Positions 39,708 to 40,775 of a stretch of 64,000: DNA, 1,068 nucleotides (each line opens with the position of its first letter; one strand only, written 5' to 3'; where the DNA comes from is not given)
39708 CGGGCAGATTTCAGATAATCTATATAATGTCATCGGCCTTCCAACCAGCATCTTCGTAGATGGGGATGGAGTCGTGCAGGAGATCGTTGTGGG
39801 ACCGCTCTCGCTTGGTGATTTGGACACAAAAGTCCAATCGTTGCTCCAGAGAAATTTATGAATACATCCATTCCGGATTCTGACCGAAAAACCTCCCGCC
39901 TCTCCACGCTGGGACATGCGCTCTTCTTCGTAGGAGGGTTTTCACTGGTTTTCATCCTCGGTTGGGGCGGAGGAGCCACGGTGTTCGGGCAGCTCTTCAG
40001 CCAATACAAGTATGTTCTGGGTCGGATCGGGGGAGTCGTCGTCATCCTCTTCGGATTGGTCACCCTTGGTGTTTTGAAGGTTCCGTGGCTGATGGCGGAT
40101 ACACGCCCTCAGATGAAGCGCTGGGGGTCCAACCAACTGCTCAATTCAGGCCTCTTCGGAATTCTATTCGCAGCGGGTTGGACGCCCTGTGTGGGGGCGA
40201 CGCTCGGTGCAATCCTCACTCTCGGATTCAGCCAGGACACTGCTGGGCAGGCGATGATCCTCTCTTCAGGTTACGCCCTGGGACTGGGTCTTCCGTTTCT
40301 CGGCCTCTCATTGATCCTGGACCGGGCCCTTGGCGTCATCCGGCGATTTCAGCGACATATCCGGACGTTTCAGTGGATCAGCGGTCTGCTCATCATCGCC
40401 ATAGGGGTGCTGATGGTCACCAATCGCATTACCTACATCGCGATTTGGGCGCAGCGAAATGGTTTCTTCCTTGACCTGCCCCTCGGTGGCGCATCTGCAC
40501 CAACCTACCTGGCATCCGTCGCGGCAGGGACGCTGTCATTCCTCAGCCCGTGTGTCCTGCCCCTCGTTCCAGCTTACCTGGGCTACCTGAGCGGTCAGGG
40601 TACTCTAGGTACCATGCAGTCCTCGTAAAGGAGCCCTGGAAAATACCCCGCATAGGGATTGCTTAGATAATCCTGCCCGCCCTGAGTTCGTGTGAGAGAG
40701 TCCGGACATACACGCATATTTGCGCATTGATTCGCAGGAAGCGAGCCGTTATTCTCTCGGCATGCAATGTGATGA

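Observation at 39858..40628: CcdA with its Cys-bearing first helix moved to the C-terminus (apparent circular permutation)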

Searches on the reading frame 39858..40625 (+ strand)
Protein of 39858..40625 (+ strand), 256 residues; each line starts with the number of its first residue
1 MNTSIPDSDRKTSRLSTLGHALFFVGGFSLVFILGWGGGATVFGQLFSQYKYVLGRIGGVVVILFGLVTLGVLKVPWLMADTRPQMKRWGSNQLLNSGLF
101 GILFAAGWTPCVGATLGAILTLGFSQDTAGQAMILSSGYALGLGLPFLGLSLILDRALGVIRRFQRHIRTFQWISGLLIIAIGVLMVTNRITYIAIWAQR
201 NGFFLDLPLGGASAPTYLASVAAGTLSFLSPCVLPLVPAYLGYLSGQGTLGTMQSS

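Call 3: search_protein_families(library=pfam, proteins=[window:39858-40625:+], max_evalue=1)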
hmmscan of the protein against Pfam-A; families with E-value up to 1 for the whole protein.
window:39858-40625:+ (256 aa): 3 families
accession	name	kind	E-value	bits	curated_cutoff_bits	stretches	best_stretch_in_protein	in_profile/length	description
PF02683.22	DsbD_TM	-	3.6e-08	33.4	27.1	2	8-188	35-216/219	Cytochrome C biogenesis protein transmembrane domain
PF08611.15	DUF1774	-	0.021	15.6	23.5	1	153-201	33-78/95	Fungal protein of unknown function (DUF1774)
PF19523.4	DUF6053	-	0.95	9.6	26.5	1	210-223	2-15/34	Family of unknown function (DUF6053)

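Call 4: search_protein_families(library=ncbifam, proteins=[window:39858-40625:+], max_evalue=1)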
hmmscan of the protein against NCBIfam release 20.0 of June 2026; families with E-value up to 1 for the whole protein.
window:39858-40625:+ (256 aa): 3 families
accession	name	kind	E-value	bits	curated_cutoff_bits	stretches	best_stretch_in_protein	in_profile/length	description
NF040495.1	tranport_ArsG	equivalog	1.9e-08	33.9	200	1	54-188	84-222/225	aromatic aminobenezylarsenical efflux permease ArsG family transporter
NF007454.0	PRK10019.1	subfamily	0.013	14.8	195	1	99-189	186-276/283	nickel/cobalt efflux transporter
NF001419.0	PRK00293.1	subfamily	0.81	8.2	330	1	11-192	205-387/574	protein-disulfide reductase DsbD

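Call 5: search_solved_structures(query=window:39858-40625:+, max_evalue=10, show_alignments=3)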
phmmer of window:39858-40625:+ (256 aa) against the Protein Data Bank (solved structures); distinct sequences matched with E-value up to 10: 1.
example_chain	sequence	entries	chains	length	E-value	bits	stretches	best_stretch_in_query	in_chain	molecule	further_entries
5vkv_A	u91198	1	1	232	6.3e-26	94.9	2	18-194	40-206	Cytochrome c-type biogenesis protein CcdA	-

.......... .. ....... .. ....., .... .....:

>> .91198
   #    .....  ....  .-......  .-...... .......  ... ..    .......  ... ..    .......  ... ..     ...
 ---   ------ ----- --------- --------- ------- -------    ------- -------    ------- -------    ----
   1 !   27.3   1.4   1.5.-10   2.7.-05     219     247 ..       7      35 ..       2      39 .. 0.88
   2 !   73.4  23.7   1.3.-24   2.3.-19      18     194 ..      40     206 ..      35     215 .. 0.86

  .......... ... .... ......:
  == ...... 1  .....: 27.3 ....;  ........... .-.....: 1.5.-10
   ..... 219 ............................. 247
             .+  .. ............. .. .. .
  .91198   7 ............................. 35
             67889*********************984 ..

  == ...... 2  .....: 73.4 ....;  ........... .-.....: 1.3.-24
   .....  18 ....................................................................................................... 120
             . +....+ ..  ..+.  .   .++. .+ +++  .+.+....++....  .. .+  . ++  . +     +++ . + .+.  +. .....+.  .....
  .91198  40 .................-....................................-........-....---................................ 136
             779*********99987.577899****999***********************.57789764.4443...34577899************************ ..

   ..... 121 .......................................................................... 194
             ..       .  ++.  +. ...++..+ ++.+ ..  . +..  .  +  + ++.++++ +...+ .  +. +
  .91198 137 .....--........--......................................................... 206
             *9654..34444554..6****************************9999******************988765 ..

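Call 7: find_homologous_proteins(query=window:39858-40625:+, max_evalue=0.00001)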
Query window:39858-40625:+ (256 aa): 7959 proteins with E <= 0.00001 among 8000 candidates; the best 120 are listed.
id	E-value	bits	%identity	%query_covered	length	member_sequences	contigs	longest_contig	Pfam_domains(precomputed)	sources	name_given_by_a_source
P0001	2.7e-156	537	98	100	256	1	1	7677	PF02683.23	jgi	jgi:cytochrome c-type biogenesis protein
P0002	1.4e-135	469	83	100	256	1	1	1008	PF02683.23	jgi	jgi:cytochrome c-type biogenesis protein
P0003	3.0e-134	465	83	100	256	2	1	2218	PF02683.23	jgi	jgi:cytochrome c-type biogenesis protein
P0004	5.8e-127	441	77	100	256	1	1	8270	PF02683.23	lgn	-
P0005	1.7e-126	439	80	98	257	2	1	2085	-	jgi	-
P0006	1.7e-126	439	77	100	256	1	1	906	PF02683.23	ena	-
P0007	5.8e-126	438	77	100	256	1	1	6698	PF02683.23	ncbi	-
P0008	1.4e-125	436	77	100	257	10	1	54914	-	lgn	-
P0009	3.0e-125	435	77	100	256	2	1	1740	PF02683.23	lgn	-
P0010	4.2e-125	435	78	97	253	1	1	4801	PF02683.23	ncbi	-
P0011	5.5e-124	431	75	100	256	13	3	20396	PF02683.23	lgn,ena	-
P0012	7.4e-124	431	76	100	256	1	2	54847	PF02683.23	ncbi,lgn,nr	ncbi:MAG: cytochrome c biogenesis protein CcdA [Anaerolineales bacterium]|nr:cytochrome c biogenesis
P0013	2.8e-123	429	78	98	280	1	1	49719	-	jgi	jgi:cytochrome c-type biogenesis protein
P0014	2.9e-121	422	76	98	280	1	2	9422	-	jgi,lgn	jgi:cytochrome c-type biogenesis protein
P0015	3.5e-120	419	78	95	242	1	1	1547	-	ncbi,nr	ncbi:MAG: hypothetical protein KAJ19_11350, partial [Gammaproteobacteria bacterium]|nr:hypothetical 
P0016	5.1e-120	418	74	100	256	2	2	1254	PF02683.23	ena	-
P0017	9.0e-120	417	77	98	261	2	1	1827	PF02683.23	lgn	-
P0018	8.6e-119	414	75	98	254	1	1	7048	PF02683.23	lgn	-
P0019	2.2e-117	409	76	96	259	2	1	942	PF02683.23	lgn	-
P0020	3.8e-117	409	74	97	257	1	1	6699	PF02683.23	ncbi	-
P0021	9.3e-117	407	75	96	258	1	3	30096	PF02683.23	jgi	jgi:cytochrome c-type biogenesis protein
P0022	1.2e-116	407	75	100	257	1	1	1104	PF02683.23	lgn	-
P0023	1.6e-116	407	78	95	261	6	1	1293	PF02683.23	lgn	-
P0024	3.7e-116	405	75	96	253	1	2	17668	PF02683.23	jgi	jgi:cytochrome c-type biogenesis protein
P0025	1.8e-115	403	75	98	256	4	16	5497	PF02683.23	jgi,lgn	jgi:cytochrome c-type biogenesis protein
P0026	2.0e-115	403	76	93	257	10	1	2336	PF02683.23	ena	-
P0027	9.2e-115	401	71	99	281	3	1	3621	PF02683.23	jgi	-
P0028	1.9e-114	400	72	99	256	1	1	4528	PF02683.23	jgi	jgi:cytochrome c-type biogenesis protein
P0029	6.7e-114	398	76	96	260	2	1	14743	PF02683.23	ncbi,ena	-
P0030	7.7e-114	398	73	96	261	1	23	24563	PF02683.23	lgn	-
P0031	1.1e-113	397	74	95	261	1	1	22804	PF02683.23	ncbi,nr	ncbi:MAG: hypothetical protein A2Z14_15040 [Chloroflexi bacterium RBG_16_48_8]|nr:MAG: hypothetical 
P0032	2.3e-112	393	74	98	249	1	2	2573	PF02683.23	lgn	-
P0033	2.3e-112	393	73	92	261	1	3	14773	PF02683.23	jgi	jgi:cytochrome c-type biogenesis protein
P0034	2.9e-112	393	77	92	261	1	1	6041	PF02683.23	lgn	-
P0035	5.0e-112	392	71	95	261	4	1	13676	PF02683.23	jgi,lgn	jgi:cytochrome c-type biogenesis protein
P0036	5.7e-112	392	74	92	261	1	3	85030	PF02683.23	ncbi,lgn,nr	ncbi:MAG: hypothetical protein GTO18_17940 [Anaerolineales bacterium]|nr:hypothetical protein [Anaer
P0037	7.1e-112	391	71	96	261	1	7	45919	PF02683.23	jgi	jgi:cytochrome c-type biogenesis protein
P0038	9.8e-112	391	74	93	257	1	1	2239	PF02683.23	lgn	-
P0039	1.2e-111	391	72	95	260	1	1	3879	PF02683.23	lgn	-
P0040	5.4e-111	388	74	94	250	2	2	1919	PF02683.23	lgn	-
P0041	5.4e-111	388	72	96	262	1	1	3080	PF02683.23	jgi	jgi:cytochrome c-type biogenesis protein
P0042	1.1e-110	387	74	95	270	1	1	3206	PF02683.23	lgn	-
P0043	3.1e-110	386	70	96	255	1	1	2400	PF02683.23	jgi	jgi:cytochrome c-type biogenesis protein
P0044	3.6e-110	386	71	97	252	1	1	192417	PF02683.23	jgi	jgi:cytochrome c-type biogenesis protein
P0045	2.3e-109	383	72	96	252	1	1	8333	PF02683.23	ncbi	-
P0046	2.7e-109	383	73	96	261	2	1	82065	PF02683.23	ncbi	-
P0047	1.2e-108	381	71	96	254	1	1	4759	PF02683.23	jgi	jgi:cytochrome c-type biogenesis protein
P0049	5.5e-108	379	70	98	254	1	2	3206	PF02683.23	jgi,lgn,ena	-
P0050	3.2e-107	376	73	94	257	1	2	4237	PF02683.23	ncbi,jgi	jgi:cytochrome c-type biogenesis protein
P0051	6.7e-107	375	71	96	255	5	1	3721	PF02683.23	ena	-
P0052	1.3e-106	374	70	94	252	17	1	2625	PF02683.23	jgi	jgi:cytochrome c-type biogenesis protein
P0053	3.3e-106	373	72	95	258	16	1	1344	PF02683.23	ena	-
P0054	8.8e-106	371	70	93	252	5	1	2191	PF02683.23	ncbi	-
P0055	1.9e-105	370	70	98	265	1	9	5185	PF02683.23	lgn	-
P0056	4.2e-105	369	70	96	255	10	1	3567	PF02683.23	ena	-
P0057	4.3e-105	369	74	92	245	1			PF02683.23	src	-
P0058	5.1e-105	369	70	94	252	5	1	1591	PF02683.23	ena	-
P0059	8.4e-105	368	72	95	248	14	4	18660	PF02683.23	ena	-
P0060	1.2e-104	368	71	91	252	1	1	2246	PF02683.23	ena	-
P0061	2.3e-104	367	70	94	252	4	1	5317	PF02683.23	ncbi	-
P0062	1.1e-103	364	70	91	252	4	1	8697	PF02683.23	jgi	jgi:cytochrome c-type biogenesis protein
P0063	1.2e-103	364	67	97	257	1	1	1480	PF02683.23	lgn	-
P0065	4.2e-103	363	69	95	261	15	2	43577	PF02683.23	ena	-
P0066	6.2e-103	362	72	88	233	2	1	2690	PF02683.23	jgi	jgi:cytochrome c-type biogenesis protein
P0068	1.2e-102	361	69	96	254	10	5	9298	PF02683.23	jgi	-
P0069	1.7e-102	361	67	97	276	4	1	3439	PF02683.23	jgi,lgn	jgi:cytochrome c-type biogenesis protein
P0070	1.8e-102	361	71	88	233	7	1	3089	PF02683.23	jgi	jgi:cytochrome c-type biogenesis protein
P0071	2.1e-102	360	72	91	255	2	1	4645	PF02683.23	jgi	-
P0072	2.2e-102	360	68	99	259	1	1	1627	PF02683.23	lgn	-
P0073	5.0e-102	359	70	91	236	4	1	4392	PF02683.23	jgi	jgi:cytochrome c-type biogenesis protein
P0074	8.5e-102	358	70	96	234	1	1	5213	PF02683.23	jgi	jgi:cytochrome c-type biogenesis protein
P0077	2.0e-101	357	74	89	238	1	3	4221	PF02683.23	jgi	jgi:cytochrome c-type biogenesis protein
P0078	3.9e-101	356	68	97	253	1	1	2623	PF02683.23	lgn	-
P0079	4.0e-101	356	71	87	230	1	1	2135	PF02683.23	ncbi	-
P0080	2.0e-100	354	68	96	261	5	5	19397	PF02683.23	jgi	-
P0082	4.1e-100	353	69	96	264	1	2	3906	PF02683.23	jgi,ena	-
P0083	4.6e-100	353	66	96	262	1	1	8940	PF02683.23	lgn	-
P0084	5.3e-100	352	70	88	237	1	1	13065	PF02683.23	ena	-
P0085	7.7e-100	352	67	96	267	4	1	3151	PF02683.23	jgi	jgi:cytochrome c-type biogenesis protein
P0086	1.4e-99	351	67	96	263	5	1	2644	PF02683.23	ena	-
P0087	2.9e-98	347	68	94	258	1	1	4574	PF02683.23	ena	-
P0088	2.9e-98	347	67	96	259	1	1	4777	PF02683.23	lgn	-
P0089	3.1e-98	347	66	92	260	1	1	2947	PF02683.23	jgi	jgi:cytochrome c-type biogenesis protein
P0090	3.7e-98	346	67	95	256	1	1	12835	PF02683.23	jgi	jgi:cytochrome c-type biogenesis protein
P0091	5.6e-98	346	66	95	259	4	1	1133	PF02683.23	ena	-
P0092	1.7e-97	344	68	92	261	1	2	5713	PF02683.23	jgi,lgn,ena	-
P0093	2.3e-97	344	67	96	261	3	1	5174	PF02683.23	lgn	-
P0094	2.3e-97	344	64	98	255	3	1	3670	PF02683.23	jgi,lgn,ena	-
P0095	2.5e-97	344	64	99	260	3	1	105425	PF02683.23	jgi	-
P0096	2.5e-97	344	64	100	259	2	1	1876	PF02683.23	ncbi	-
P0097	3.9e-97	343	65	98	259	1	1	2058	PF02683.23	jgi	jgi:cytochrome c-type biogenesis protein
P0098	4.0e-97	343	64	100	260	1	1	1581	PF02683.23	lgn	-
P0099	7.9e-97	342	66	96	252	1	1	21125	PF02683.23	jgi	-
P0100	7.9e-97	342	65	96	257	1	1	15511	PF02683.23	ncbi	-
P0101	9.3e-97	342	62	99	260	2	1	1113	PF02683.23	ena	-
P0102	1.6e-96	341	64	98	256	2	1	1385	PF02683.23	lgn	-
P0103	1.7e-96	341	63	96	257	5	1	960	PF02683.23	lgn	-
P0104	1.8e-96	341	65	96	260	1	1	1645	PF02683.23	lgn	-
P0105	1.9e-96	341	66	96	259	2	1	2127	PF02683.23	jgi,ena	-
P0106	2.0e-96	341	62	100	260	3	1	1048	PF02683.23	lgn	-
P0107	2.2e-96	341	63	98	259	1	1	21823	PF02683.23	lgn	-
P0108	2.2e-96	341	65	96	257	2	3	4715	PF02683.23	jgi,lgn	jgi:cytochrome c-type biogenesis protein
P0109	2.7e-96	340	67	95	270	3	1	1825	PF02683.23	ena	-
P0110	2.8e-96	340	65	96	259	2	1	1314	PF02683.23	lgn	-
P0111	2.9e-96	340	63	96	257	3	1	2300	PF02683.23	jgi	jgi:cytochrome c-type biogenesis protein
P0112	3.4e-96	340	66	96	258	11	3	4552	PF02683.23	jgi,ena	jgi:cytochrome c-type biogenesis protein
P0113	3.5e-96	340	64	96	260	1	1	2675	PF02683.23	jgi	jgi:cytochrome c-type biogenesis protein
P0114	3.5e-96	340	63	100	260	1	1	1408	PF02683.23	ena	-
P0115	3.7e-96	340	66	95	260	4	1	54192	PF02683.23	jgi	jgi:cytochrome c-type biogenesis protein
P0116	3.7e-96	340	69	90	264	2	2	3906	PF02683.23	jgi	jgi:cytochrome c-type biogenesis protein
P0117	4.0e-96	340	67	94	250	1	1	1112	PF02683.23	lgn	-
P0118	4.4e-96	340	66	94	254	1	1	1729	PF02683.23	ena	-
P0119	4.7e-96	340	65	92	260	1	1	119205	PF02683.23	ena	-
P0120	5.1e-96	339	67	92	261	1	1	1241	PF02683.23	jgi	jgi:cytochrome c-type biogenesis protein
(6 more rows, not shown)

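Call 16: find_encoding_contigs(protein=P0044, flank=8000, max_places=2)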
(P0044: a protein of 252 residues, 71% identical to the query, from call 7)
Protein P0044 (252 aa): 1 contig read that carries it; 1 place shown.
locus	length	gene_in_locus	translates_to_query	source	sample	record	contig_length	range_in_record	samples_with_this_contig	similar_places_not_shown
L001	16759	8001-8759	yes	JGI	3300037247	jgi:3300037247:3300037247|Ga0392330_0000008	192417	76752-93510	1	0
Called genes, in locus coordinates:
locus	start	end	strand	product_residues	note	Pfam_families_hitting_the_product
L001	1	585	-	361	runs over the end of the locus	-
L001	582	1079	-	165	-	PF17032:Zn_ribbon_15 (faint), PF12773:DZR, PF13240:Zn_Ribbon_1 (weak), PF24463:DUF7577 (faint)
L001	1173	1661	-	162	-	PF03918:CcmH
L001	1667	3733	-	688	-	PF01578:Cytochrom_C_asm, PF16327:CcmF_C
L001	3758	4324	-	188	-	-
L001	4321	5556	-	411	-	PF02683:DsbD_TM (weak), PF11139:SfLAP (weak)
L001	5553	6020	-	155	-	-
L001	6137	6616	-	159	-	-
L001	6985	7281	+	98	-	PF00403:HMA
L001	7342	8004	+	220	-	PF00578:AhpC-TSA, PF08534:Redoxin, PF00085:Thioredoxin (weak), PF13905:Thioredoxin_8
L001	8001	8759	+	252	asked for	PF02683:DsbD_TM (weak)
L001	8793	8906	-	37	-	-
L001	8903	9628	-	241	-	PF01790:LGT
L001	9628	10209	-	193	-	PF00578:AhpC-TSA, PF08534:Redoxin, PF00085:Thioredoxin (weak), PF13098:Thioredoxin_2 (weak), PF13905:Thioredoxin_8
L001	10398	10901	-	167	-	-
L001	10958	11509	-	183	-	-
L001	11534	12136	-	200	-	PF13489:Methyltransf_23, PF01209:Ubie_methyltran, PF13847:Methyltransf_31, PF08241:Methyltransf_11, PF08242:Methyltransf_12, PF13649:Methyltransf_25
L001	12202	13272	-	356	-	PF01266:DAO (weak), PF01494:FAD_binding_3 (faint)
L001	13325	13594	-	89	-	-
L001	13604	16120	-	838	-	PF00403:HMA, PF00122:E1-E2_ATPase, PF00702:Hydrolase, PF12710:HAD (weak), PF08282:Hydrolase_3 (faint)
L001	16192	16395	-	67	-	PF02583:Trns_repr_metal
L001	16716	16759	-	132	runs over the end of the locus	PF07610:DUF1573, PF22544:HYDIN_VesB_CFA65-like_Ig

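Call 17: find_encoding_contigs(protein=P0119, flank=8000, max_places=2)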
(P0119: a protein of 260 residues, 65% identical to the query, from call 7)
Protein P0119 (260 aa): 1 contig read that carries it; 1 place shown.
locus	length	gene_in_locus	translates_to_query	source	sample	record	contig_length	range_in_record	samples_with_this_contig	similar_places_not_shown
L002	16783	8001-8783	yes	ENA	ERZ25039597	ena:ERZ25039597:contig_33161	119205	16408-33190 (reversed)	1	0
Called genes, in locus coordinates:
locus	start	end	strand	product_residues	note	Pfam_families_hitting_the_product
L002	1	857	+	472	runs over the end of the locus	PF00291:PALP, PF00571:CBS (weak)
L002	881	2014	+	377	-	PF01053:Cys_Met_Meta_PP, PF06838:Met_gamma_lyase (weak), PF00155:Aminotran_1_2 (weak)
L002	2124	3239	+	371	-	PF07731:Cu-oxidase_2, PF07732:Cu-oxidase_3, PF00394:Cu-oxidase, PF07731:Cu-oxidase_2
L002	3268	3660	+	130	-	PF13115:YtkA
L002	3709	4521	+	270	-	PF09858:DUF2085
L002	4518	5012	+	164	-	PF18423:zf_CopZ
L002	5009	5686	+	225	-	PF00072:Response_reg, PF00196:GerE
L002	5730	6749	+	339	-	-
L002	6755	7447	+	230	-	PF07730:HisKA_3, PF13581:HATPase_c_2 (weak), PF02518:HATPase_c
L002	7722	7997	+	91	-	PF00581:Rhodanese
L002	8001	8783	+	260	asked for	PF02683:DsbD_TM (weak)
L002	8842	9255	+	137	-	-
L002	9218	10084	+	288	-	PF13529:Peptidase_C39_2 (weak), PF00515:TPR_1 (faint), PF07719:TPR_2 (faint), PF13174:TPR_6 (faint), PF13181:TPR_8 (faint), PF13424:TPR_12 (faint)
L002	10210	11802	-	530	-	PF05598:DUF772, PF01609:DDE_Tnp_1, PF13751:DDE_Tnp_1_6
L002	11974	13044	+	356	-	-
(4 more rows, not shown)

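Call 24: find_related_loci(query=A1, collection=genome_contigs, flank=6000)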
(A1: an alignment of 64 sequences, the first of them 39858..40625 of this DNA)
Query A1 (256 aa) in genome_contigs; peptide patterns used: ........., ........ (x = any residue, [..] = any of these).
600 stretches matched a pattern (row limit reached: there are more); 592 encode a relative of the query (tblastn E <= 1e-3); the best 80 are kept; 80 distinct loci.
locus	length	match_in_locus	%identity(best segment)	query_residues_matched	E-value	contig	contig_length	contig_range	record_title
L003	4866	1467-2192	60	12-251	3e-93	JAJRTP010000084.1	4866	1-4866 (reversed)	MAG: Chloroflexota bacterium isolate Dive96_bin1.73 k141_861447, whole genome shotgun sequence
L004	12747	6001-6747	55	1-247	8e-84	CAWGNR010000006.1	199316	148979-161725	MAG: uncultured Chloroflexia bacterium isolate MFD05684.bin.1.47 genome assembly, contig: contig_25414, whole genome sho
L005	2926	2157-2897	43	14-247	2e-50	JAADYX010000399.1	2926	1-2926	MAG: Chloroflexi bacterium isolate TC_195 k99_4471874, whole genome shotgun sequence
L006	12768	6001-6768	40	2-256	2e-47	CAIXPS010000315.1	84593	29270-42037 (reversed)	uncultured bacterium isolate AlinenLipids_bin-0794 genome assembly, contig: bin-0794:315/603, whole genome shotgun seque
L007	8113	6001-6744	37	7-248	1e-42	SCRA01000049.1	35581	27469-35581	MAG: bacterium isolate FW021_bin.48 FW021_bin.48-32499, whole genome shotgun sequence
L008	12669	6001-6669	44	3-256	2e-38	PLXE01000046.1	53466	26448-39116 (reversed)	MAG: Acidobacteriaceae bacterium isolate palsa_357 73.20120700_P3D.5_contig_5979, whole genome shotgun sequence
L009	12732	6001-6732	35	8-246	2e-37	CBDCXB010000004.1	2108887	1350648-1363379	MAG: Nitrospirales bacterium isolate 206c7ddb-050e-4d04-8743-5e90aa084e2f genome assembly, contig: contig_4, whole genom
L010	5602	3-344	58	136-249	1e-37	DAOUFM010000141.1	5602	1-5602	MAG TPA_asm: Anaerolineaceae bacterium isolate R115_23 k127_29198, whole genome shotgun sequence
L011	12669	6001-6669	39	3-246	3e-37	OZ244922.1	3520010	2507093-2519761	MAG: Chloroflexota bacterium isolate ead8ffbb-32b5-46cb-8623-33c4fc8e8bc9 genome assembly, chromosome: 1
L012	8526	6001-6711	37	8-246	7e-37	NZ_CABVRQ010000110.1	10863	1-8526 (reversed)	MAG: uncultured Nitrospira sp. isolate Nitrospira sp. RBC003, whole genome shotgun sequence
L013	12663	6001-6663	45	20-255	1e-36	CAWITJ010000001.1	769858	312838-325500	MAG: uncultured Acidobacteriaceae bacterium isolate MFD09671.bin.1.182 genome assembly, contig: contig_10459, whole geno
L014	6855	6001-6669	41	7-246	1e-36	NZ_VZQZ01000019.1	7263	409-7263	Oryzomonas japonica strain Red96 contig19, whole genome shotgun sequence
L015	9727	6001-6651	42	3-247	3e-36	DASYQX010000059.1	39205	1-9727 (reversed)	MAG TPA_asm: Gemmatimonadales bacterium isolate SMAG_U4496 k141_1327098, whole genome shotgun sequence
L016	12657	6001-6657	44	14-246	1e-35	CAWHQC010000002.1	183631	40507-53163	MAG: uncultured Gemmatimonadales bacterium isolate MFD08416.bin.2.45 genome assembly, contig: contig_16136, whole genome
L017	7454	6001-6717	37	4-256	4e-35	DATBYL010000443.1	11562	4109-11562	MAG TPA_asm: Candidatus Acidiferrales bacterium isolate SMAG_U7592 k141_1382167, whole genome shotgun sequence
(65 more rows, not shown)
